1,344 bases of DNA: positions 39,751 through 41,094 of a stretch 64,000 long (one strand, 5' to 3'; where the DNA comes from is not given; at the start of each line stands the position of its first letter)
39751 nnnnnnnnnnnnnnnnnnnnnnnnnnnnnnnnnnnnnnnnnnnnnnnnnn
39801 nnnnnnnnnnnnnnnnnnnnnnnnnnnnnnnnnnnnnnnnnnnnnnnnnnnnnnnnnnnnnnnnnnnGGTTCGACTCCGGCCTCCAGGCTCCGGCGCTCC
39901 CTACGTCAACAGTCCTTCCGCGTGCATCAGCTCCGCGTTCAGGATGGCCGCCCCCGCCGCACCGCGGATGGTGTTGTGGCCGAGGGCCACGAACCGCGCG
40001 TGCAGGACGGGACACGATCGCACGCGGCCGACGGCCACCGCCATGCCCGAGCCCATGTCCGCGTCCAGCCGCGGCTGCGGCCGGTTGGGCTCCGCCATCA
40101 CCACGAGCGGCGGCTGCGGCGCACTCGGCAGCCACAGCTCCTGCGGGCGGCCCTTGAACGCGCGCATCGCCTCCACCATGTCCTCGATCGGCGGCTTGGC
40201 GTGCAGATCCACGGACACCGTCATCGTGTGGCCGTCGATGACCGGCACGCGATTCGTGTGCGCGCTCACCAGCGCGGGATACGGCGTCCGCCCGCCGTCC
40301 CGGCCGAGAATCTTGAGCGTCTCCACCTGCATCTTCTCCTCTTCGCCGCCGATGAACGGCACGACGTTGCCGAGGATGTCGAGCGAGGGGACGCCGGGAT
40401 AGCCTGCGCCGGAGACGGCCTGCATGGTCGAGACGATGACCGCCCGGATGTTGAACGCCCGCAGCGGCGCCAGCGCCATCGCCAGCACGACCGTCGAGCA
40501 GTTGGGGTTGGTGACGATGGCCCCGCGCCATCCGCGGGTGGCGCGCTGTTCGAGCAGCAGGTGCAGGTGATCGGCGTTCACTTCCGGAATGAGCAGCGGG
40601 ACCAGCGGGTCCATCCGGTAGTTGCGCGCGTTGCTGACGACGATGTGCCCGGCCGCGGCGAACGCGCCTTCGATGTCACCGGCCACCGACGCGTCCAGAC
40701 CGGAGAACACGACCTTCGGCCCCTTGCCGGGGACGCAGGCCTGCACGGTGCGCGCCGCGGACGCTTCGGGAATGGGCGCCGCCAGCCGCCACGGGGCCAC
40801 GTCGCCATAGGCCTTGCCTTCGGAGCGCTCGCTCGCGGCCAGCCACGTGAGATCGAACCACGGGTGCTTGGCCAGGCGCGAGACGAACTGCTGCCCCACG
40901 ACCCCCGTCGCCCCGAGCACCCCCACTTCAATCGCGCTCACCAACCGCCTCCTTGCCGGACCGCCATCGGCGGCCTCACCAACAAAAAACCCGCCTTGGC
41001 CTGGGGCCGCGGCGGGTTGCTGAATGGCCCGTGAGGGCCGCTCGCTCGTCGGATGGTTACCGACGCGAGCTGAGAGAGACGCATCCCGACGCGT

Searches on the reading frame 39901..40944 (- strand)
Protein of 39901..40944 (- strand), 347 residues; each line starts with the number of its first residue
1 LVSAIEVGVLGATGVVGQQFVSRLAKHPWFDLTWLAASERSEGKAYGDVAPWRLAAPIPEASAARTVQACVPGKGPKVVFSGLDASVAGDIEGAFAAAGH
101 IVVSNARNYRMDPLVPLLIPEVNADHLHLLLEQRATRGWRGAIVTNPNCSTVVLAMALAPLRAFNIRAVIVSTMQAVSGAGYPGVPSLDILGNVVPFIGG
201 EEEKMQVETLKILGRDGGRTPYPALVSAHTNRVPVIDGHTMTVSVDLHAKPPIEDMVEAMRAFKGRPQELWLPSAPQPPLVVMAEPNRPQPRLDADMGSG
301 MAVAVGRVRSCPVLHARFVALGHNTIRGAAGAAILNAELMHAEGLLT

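Call 52: search_protein_families(library=pfam, proteins=[window:39901-40944:-], max_evalue=0.001)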
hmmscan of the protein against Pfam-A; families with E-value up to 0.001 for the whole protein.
window:39901-40944:- (347 aa): 2 families
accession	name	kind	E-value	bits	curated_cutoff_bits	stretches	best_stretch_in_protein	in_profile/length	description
PF02774.23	Semialdhyde_dhC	-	2.2e-32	113.1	26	1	158-326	1-183/184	Semialdehyde dehydrogenase, dimerisation domain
PF01118.30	Semialdhyde_dh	-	2.7e-27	96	26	1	7-128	2-119/121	Semialdehyde dehydrogenase, NAD binding domain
